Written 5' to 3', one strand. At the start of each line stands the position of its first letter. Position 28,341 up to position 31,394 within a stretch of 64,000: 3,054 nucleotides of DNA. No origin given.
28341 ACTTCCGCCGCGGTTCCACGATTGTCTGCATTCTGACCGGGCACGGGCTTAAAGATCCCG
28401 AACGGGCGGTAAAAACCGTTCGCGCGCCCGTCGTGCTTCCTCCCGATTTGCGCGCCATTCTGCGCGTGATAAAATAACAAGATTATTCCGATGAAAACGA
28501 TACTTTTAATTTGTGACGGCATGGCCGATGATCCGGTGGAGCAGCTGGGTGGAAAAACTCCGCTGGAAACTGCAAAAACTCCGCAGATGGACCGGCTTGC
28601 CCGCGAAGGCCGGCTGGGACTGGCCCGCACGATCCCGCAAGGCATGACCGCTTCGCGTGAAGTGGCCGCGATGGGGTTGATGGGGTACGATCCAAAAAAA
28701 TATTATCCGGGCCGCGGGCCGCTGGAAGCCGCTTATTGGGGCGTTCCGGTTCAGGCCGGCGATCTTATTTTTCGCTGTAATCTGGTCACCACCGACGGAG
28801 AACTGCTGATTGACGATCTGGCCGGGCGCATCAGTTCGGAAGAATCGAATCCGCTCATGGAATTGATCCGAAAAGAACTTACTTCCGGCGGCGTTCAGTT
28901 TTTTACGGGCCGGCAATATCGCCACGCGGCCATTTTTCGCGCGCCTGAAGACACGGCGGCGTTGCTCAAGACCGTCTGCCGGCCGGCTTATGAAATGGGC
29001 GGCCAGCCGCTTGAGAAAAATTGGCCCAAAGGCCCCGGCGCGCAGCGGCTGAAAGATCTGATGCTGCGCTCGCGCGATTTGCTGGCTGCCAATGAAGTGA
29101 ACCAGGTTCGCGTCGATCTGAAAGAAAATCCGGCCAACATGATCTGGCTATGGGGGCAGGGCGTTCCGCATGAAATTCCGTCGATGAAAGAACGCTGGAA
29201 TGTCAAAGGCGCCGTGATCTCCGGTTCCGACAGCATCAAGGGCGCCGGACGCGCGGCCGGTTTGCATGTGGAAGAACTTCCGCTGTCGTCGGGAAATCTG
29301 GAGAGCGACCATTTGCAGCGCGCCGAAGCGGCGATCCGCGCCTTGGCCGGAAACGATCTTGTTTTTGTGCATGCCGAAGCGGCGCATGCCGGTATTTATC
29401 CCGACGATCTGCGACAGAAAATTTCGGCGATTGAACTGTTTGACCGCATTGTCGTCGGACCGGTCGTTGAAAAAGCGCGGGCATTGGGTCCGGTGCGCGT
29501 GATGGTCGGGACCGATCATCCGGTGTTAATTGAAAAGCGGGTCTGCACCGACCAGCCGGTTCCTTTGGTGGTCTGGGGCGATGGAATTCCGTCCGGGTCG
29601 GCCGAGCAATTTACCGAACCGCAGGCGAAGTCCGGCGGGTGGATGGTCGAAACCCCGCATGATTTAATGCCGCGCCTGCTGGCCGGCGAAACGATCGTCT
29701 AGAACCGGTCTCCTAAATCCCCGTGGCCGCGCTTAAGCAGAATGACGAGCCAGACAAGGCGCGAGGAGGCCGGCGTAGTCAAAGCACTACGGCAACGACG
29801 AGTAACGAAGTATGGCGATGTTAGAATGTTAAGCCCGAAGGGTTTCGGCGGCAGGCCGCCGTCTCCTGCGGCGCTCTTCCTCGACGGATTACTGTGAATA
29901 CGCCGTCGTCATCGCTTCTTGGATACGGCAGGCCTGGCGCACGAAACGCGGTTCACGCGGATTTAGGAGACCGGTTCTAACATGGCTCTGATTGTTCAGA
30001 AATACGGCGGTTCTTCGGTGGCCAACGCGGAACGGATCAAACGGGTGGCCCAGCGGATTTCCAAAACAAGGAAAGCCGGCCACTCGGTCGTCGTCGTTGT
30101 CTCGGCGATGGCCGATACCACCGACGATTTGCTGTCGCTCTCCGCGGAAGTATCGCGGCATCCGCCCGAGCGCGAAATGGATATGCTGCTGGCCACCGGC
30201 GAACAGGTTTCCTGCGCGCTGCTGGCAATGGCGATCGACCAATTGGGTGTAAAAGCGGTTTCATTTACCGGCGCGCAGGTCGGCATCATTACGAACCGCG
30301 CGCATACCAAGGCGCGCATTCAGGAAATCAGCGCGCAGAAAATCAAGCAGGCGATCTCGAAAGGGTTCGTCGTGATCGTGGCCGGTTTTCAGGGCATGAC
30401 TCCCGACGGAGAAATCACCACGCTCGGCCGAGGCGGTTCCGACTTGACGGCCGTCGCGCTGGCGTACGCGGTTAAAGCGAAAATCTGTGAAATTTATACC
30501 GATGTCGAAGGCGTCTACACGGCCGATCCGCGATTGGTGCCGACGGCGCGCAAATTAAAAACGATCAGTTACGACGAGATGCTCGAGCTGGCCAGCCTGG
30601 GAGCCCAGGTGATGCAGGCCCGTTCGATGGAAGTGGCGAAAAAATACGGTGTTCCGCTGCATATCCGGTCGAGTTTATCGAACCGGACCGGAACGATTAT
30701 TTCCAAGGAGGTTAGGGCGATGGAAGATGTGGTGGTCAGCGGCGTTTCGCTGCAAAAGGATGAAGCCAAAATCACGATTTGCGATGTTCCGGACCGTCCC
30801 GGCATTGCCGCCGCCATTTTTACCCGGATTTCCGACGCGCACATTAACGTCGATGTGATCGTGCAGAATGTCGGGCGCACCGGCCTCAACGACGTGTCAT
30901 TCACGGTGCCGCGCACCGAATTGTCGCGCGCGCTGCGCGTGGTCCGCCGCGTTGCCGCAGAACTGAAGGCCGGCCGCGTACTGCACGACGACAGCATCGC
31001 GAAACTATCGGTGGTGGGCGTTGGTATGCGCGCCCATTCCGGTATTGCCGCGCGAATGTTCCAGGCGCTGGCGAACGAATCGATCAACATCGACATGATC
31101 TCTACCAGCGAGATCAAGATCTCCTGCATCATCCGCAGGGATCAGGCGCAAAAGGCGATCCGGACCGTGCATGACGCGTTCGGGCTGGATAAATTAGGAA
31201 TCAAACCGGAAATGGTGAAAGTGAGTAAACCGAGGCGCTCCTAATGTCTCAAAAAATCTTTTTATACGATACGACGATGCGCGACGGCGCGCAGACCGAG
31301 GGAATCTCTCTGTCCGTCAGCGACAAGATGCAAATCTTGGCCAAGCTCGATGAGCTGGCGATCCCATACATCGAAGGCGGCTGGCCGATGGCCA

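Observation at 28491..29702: ApgM-family phosphoglycerate-mutase homolog occupying the thrB slot of a threonine operon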

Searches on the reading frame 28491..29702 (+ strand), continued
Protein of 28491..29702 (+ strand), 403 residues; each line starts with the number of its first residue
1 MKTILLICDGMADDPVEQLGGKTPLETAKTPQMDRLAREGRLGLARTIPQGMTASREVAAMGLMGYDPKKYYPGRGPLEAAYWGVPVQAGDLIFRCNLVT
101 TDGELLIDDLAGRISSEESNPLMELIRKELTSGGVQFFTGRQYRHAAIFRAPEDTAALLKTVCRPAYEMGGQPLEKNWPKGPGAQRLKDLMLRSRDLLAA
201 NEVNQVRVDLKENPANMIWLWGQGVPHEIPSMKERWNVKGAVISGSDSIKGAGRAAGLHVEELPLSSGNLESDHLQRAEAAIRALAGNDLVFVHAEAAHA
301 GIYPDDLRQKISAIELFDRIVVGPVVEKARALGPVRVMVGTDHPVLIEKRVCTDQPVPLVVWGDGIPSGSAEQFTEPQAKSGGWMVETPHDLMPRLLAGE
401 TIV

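Call 86: find_homologous_proteins(query=P0133, max_evalue=1e-20)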
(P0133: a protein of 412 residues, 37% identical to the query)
Query P0133 (412 aa): 7979 proteins with E <= 1e-20 among 8000 candidates; the best 120 are listed.
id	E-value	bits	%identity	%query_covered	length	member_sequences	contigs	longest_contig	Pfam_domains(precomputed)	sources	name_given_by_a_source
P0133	3.3e-275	930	100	100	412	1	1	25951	PF10143.15,PF01676.24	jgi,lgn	-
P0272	3.0e-236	802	84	100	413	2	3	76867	PF10143.15,PF01676.24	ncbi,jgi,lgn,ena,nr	ncbi:MAG TPA: cofactor-independent phosphoglycerate mutase [Candidatus Omnitrophota bacterium]|nr:co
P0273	3.4e-180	617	64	100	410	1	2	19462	PF10143.15,PF01676.24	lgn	-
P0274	9.5e-172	590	64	96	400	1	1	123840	PF10143.15,PF01676.24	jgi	jgi:2,3-bisphosphoglycerate-independent phosphoglycerate mutase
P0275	1.3e-169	583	62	97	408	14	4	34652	PF10143.15,PF01676.24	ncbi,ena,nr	ncbi:MAG: cofactor-independent phosphoglycerate mutase [Omnitrophica bacterium GWA2_50_21]|nr:MAG: c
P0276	1.3e-166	573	61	96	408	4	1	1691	PF10143.15,PF01676.24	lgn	-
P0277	1.4e-164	566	60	97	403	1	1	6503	PF10143.15,PF01676.24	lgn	-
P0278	2.0e-164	565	60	97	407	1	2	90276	PF10143.15,PF01676.24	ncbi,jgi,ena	-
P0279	1.5e-155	536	57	97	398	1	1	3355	PF10143.15,PF01676.24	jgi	jgi:2,3-bisphosphoglycerate-independent phosphoglycerate mutase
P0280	4.5e-144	498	54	94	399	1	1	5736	PF10143.15,PF01676.24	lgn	-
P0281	2.0e-138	480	53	96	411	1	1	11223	PF10143.15,PF01676.24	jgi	-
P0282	9.7e-135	468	52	96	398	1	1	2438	PF10143.15,PF01676.24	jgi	jgi:2,3-bisphosphoglycerate-independent phosphoglycerate mutase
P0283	1.0e-133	464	51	96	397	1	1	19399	PF10143.15,PF01676.24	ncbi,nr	ncbi:MAG: cofactor-independent phosphoglycerate mutase [Candidatus Omnitrophica bacterium]|nr:cofact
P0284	5.4e-133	462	50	96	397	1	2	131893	PF10143.15,PF01676.24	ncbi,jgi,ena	-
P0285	5.7e-132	459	51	96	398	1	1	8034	PF10143.15,PF01676.24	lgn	-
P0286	1.7e-130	454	49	96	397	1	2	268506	PF10143.15,PF01676.24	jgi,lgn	jgi:2,3-bisphosphoglycerate-independent phosphoglycerate mutase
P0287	1.0e-129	451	50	96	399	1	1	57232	PF10143.15,PF01676.24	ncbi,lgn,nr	ncbi:MAG: cofactor-independent phosphoglycerate mutase [Candidatus Omnitrophica bacterium]|nr:cofact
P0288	1.3e-129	451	49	97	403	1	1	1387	PF10143.15,PF01676.24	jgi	jgi:2,3-bisphosphoglycerate-independent phosphoglycerate mutase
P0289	2.2e-129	450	50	95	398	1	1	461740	PF10143.15,PF01676.24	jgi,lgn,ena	-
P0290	9.1e-129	448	49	96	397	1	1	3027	PF10143.15,PF01676.24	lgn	-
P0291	1.1e-128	448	49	96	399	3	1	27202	PF10143.15,PF01676.24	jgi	jgi:2,3-bisphosphoglycerate-independent phosphoglycerate mutase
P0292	3.4e-128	446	50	96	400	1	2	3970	PF10143.15,PF01676.24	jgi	jgi:2,3-bisphosphoglycerate-independent phosphoglycerate mutase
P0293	4.6e-128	446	49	94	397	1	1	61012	PF10143.15,PF01676.24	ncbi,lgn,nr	ncbi:MAG: cofactor-independent phosphoglycerate mutase [Candidatus Omnitrophica bacterium]|nr:cofact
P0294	9.9e-128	445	49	93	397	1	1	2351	PF10143.15,PF01676.24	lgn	-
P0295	1.8e-127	444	49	96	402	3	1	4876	PF10143.15,PF01676.24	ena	-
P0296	3.1e-127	443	49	97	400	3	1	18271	PF10143.15,PF01676.24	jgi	-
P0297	3.2e-127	443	48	96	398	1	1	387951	PF10143.15,PF01676.24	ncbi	-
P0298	6.4e-126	439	47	96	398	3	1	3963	PF10143.15,PF01676.24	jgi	-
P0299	4.6e-125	436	49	94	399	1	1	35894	PF10143.15,PF01676.24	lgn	-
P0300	9.3e-124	432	49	96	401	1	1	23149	PF10143.15,PF01676.24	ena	-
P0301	6.6e-122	425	48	96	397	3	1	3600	PF10143.15,PF01676.24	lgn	-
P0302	4.9e-121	423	47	96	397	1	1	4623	PF10143.15,PF01676.24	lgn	-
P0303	6.7e-120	419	47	94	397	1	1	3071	PF10143.15,PF01676.24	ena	-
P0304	1.9e-117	411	47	97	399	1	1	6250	PF10143.15,PF01676.24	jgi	-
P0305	1.1e-116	408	45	96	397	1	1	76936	PF10143.15,PF01676.24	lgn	-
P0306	1.4e-116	408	46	96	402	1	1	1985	PF10143.15,PF01676.24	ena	-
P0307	1.1e-115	405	46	96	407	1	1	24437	PF10143.15,PF01676.24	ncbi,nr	ncbi:MAG: cofactor-independent phosphoglycerate mutase [Candidatus Omnitrophica bacterium]|nr:cofact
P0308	1.6e-115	404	46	96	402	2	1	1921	PF10143.15,PF01676.24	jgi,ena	-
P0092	1.1e-114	402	46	96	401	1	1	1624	PF10143.15,PF01676.24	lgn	-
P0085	1.4e-114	401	46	97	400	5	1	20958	PF10143.15,PF01676.24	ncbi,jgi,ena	ncbi:MAG: cofactor-independent phosphoglycerate mutase [Candidatus Omnitrophota bacterium]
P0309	3.0e-114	400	45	97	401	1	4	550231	PF10143.15,PF01676.24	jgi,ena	-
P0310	6.0e-114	399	47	96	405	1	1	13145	PF10143.15,PF01676.24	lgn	-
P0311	9.5e-114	399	45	96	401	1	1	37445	PF10143.15,PF01676.24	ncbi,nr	ncbi:MAG: cofactor-independent phosphoglycerate mutase [Candidatus Omnitrophica bacterium]|nr:cofact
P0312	1.3e-113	398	46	96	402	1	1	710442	PF10143.15,PF01676.24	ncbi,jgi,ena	ncbi:MAG: cofactor-independent phosphoglycerate mutase [Candidatus Omnitrophota bacterium]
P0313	1.3e-113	398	45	96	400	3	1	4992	PF10143.15,PF01676.24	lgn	-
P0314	1.3e-113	398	45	96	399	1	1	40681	PF10143.15,PF01676.24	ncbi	-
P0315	1.9e-113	398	46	96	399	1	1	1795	PF10143.15,PF01676.24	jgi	jgi:2,3-bisphosphoglycerate-independent phosphoglycerate mutase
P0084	1.9e-113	398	45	96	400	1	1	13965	PF10143.15,PF01676.24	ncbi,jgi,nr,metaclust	ncbi:MAG: phosphoglycerate mutase [Omnitrophica WOR_2 bacterium SM23_29]|nr:MAG: phosphoglycerate mu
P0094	2.2e-113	397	45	96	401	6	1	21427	PF10143.15,PF01676.24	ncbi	ncbi:MAG: cofactor-independent phosphoglycerate mutase [Candidatus Omnitrophota bacterium]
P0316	2.5e-113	397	46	96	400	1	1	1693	PF10143.15,PF01676.24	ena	-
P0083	2.6e-113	397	45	96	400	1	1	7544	PF10143.15,PF01676.24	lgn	-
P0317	2.8e-113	397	46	96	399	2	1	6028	PF10143.15,PF01676.24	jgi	jgi:2,3-bisphosphoglycerate-independent phosphoglycerate mutase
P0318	3.4e-113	397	45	96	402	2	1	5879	PF10143.15,PF01676.24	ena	-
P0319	4.7e-113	396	46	96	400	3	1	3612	PF10143.15,PF01676.24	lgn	-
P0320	5.8e-113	396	48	96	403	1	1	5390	PF10143.15,PF01676.24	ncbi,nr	ncbi:MAG: 2,3-bisphosphoglycerate-independent phosphoglycerate mutase [Candidatus Omnitrophica bacte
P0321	7.2e-113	396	44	96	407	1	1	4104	PF10143.15,PF01676.24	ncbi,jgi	jgi:2,3-bisphosphoglycerate-independent phosphoglycerate mutase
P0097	8.1e-113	395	46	97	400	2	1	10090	PF10143.15,PF01676.24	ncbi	-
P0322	9.9e-113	395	45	96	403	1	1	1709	PF10143.15,PF01676.24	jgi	-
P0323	1.2e-112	395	46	96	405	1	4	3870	PF10143.15,PF01676.24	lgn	-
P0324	1.4e-112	395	45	96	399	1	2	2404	PF10143.15,PF01676.24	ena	-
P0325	1.5e-112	395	46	96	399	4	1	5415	PF10143.15,PF01676.24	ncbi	-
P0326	1.7e-112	394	45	96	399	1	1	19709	PF10143.15,PF01676.24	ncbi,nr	ncbi:MAG: cofactor-independent phosphoglycerate mutase [Candidatus Omnitrophica bacterium]|nr:cofact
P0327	1.9e-112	394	45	96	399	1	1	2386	PF10143.15,PF01676.24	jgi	-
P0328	2.0e-112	394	45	96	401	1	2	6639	PF10143.15,PF01676.24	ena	-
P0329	2.4e-112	394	44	96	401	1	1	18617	PF10143.15,PF01676.24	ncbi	-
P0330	2.6e-112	394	44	97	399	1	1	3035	PF10143.15,PF01676.24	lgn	-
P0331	3.1e-112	394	46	97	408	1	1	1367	PF10143.15,PF01676.24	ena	-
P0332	3.3e-112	394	46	95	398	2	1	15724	PF10143.15,PF01676.24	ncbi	-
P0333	3.7e-112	393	44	96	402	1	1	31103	PF10143.15,PF01676.24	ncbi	-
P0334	4.2e-112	393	45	96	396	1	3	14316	PF10143.15,PF01676.24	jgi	-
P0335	4.2e-112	393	47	96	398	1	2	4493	PF10143.15,PF01676.24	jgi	jgi:2,3-bisphosphoglycerate-independent phosphoglycerate mutase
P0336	4.4e-112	393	45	94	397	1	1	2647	PF10143.15,PF01676.24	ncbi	-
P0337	5.1e-112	393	45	96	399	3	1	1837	PF10143.15,PF01676.24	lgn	-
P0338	6.5e-112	393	45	96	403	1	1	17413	PF10143.15,PF01676.24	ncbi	-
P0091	7.9e-112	392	45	96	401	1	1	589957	PF10143.15,PF01676.24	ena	-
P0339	8.2e-112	392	45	93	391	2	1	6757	PF10143.15,PF01676.24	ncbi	-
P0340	1.1e-111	392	45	96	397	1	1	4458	PF10143.15,PF01676.24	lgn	-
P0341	1.2e-111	392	46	96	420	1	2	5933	PF10143.15,PF01676.24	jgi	-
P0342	1.3e-111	392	46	96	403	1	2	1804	PF10143.15,PF01676.24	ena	-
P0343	1.3e-111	392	44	96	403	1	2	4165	PF10143.15,PF01676.24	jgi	jgi:2,3-bisphosphoglycerate-independent phosphoglycerate mutase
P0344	1.4e-111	391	46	94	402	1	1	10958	PF10143.15,PF01676.24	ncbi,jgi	-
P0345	1.6e-111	391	45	96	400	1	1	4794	PF10143.15,PF01676.24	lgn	-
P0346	2.1e-111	391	44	96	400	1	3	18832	PF10143.15,PF01676.24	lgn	-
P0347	2.2e-111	391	44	96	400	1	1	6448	PF10143.15,PF01676.24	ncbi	ncbi:MAG: cofactor-independent phosphoglycerate mutase [Candidatus Omnitrophota bacterium]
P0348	2.5e-111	391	44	96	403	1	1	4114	PF10143.15,PF01676.24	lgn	-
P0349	2.5e-111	391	44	96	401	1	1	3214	PF10143.15,PF01676.24,PF01663.28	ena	-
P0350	2.8e-111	390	44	96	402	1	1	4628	PF10143.15,PF01676.24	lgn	-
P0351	2.9e-111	390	46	94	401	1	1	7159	PF10143.15,PF01676.24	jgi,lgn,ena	-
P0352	3.2e-111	390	45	97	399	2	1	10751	PF10143.15,PF01676.24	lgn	-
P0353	3.8e-111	390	47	96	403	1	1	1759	PF10143.15,PF01676.24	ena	-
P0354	4.6e-111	390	44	96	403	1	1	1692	PF10143.15,PF01676.24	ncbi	-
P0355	5.5e-111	389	45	96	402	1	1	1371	PF10143.15,PF01676.24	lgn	-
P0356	6.2e-111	389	47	96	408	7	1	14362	PF10143.15,PF01676.24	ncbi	-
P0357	6.3e-111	389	44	96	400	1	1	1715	PF10143.15,PF01676.24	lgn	-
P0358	6.5e-111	389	45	96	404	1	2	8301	PF10143.15,PF01676.24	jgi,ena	-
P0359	6.6e-111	389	46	96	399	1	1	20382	PF10143.15,PF01676.24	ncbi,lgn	-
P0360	7.9e-111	389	45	96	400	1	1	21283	PF10143.15,PF01676.24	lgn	-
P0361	8.8e-111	389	46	96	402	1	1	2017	PF10143.15,PF01676.24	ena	-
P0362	1.3e-110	388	45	96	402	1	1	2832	PF10143.15,PF01676.24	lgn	-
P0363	1.3e-110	388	44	96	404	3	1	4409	PF10143.15,PF01676.24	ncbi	-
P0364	1.4e-110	388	45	96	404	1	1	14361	PF10143.15,PF01676.24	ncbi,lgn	-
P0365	1.5e-110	388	44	96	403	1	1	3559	PF10143.15,PF01676.24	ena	-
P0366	1.7e-110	388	44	96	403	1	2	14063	PF10143.15,PF01676.24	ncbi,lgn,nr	ncbi:MAG: cofactor-independent phosphoglycerate mutase [Candidatus Omnitrophica bacterium]|nr:cofact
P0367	1.9e-110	388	45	97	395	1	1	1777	PF10143.15,PF01676.24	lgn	-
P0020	1.9e-110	388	46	96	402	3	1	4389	PF10143.15,PF01676.24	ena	-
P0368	2.0e-110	388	46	96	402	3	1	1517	PF10143.15,PF01676.24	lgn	-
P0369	2.1e-110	388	45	96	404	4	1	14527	PF10143.15,PF01676.24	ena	-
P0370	2.2e-110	388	45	96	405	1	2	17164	PF10143.15,PF01676.24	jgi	jgi:2,3-bisphosphoglycerate-independent phosphoglycerate mutase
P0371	3.7e-110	387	47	96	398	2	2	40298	PF10143.15,PF01676.24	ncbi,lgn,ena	-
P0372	3.7e-110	387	45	93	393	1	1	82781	PF10143.15,PF01676.24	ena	-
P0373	3.9e-110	387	45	96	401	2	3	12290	PF10143.15,PF01676.24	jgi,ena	-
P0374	3.9e-110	387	44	96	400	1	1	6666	PF10143.15,PF01676.24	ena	-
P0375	4.3e-110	387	45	96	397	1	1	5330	PF10143.15,PF01676.24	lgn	-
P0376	4.5e-110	386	45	96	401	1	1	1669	PF10143.15,PF01676.24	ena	-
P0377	4.6e-110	386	44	96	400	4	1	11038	PF10143.15,PF01676.24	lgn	-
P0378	4.6e-110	386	44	96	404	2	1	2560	PF10143.15,PF01676.24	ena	-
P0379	4.8e-110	386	43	96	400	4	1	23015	PF10143.15,PF01676.24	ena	-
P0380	4.8e-110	386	44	96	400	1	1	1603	PF10143.15,PF01676.24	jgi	-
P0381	5.4e-110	386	46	96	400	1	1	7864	PF10143.15,PF01676.24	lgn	-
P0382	5.6e-110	386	43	96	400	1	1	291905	PF10143.15,PF01676.24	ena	-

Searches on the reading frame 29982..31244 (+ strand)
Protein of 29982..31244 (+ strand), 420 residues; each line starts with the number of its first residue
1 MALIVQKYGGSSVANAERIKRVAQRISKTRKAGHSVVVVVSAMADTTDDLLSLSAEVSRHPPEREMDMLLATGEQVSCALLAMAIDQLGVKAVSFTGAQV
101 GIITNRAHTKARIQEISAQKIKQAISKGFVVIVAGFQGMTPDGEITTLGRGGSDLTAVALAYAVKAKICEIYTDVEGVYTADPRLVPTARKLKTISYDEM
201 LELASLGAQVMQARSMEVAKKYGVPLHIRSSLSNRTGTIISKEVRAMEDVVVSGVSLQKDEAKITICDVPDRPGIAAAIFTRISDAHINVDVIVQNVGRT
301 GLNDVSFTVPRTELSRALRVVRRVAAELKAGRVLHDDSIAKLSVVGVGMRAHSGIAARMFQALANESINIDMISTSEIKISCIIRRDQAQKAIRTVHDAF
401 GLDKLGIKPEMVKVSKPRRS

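Call 3: search_protein_families(library=pfam, proteins=[window:29982-31244:+])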
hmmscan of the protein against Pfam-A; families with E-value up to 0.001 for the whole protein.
window:29982-31244:+ (420 aa): 4 families
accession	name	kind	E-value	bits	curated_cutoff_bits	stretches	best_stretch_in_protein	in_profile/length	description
PF00696.33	AA_kinase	-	2e-57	195.1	24.9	1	3-230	2-234/234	Amino acid kinase family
PF22468.2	ACT_9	-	2.4e-35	120.5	27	2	342-400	1-61/61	ACT domain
PF13840.12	ACT_7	-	4.2e-20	71.8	27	1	336-398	3-65/65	ACT domain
PF01842.31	ACT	-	3e-14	52.9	27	2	265-323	3-60/66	ACT domain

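Call 4: search_protein_families(library=ncbifam, proteins=[window:29982-31244:+])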
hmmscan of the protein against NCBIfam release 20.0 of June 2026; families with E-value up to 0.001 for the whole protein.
window:29982-31244:+ (420 aa): 32 families (the best 25 are shown)
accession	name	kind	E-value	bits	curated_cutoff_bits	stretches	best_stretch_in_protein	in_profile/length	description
NF005155.0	PRK06635.1-4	equivalog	2.7e-182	606.3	346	1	1-404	1-405/407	aspartate kinase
NF005656.0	PRK07431.1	equivalog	4.3e-175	583.6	657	1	1-410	1-419/587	aspartate kinase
NF005153.0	PRK06635.1-1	equivalog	5e-166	552.9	585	1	1-404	1-409/421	aspartate kinase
NF005154.0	PRK06635.1-2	equivalog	9.9e-162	538.9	376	1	2-404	3-406/407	aspartate kinase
NF005156.0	PRK06635.1-5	equivalog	1.3e-146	488.6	594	1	1-404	1-404/411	aspartate kinase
TIGR00657.1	asp_kinases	subfamily_domain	2.5e-140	468.5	208.7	1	1-401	1-441/442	aspartate kinase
TIGR00656.1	asp_kin_monofn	equivalog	1.1e-129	433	402.25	1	1-401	1-405/407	aspartate kinase, monofunctional class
NF005161.0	PRK06635.2-5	equivalog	9.6e-118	393.5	586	1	4-401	6-401/402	aspartate kinase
NF006068.0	PRK08210.1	equivalog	1.1e-104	350.8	474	1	1-403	1-403/405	aspartate kinase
NF006459.0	PRK08841.1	equivalog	6.4e-99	331.6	535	1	1-401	3-379/395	aspartate kinase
NF004938.0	PRK06291.1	equivalog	1.1e-96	324.3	528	2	64-404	120-465/468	aspartate kinase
NF005157.0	PRK06635.2-1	equivalog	9.9e-93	311.2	832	1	5-401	6-400/401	aspartate kinase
NF005158.0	PRK06635.2-2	equivalog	9.7e-81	271.7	717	1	1-400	1-398/401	aspartate kinase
NF006959.0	PRK09436.1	equivalog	4e-77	260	726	2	61-400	114-459/819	bifunctional aspartate kinase/homoserine dehydrogenase I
NF006570.0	PRK09084.1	equivalog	4.8e-64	217.1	455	2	63-400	109-448/452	lysine-sensitive aspartokinase 3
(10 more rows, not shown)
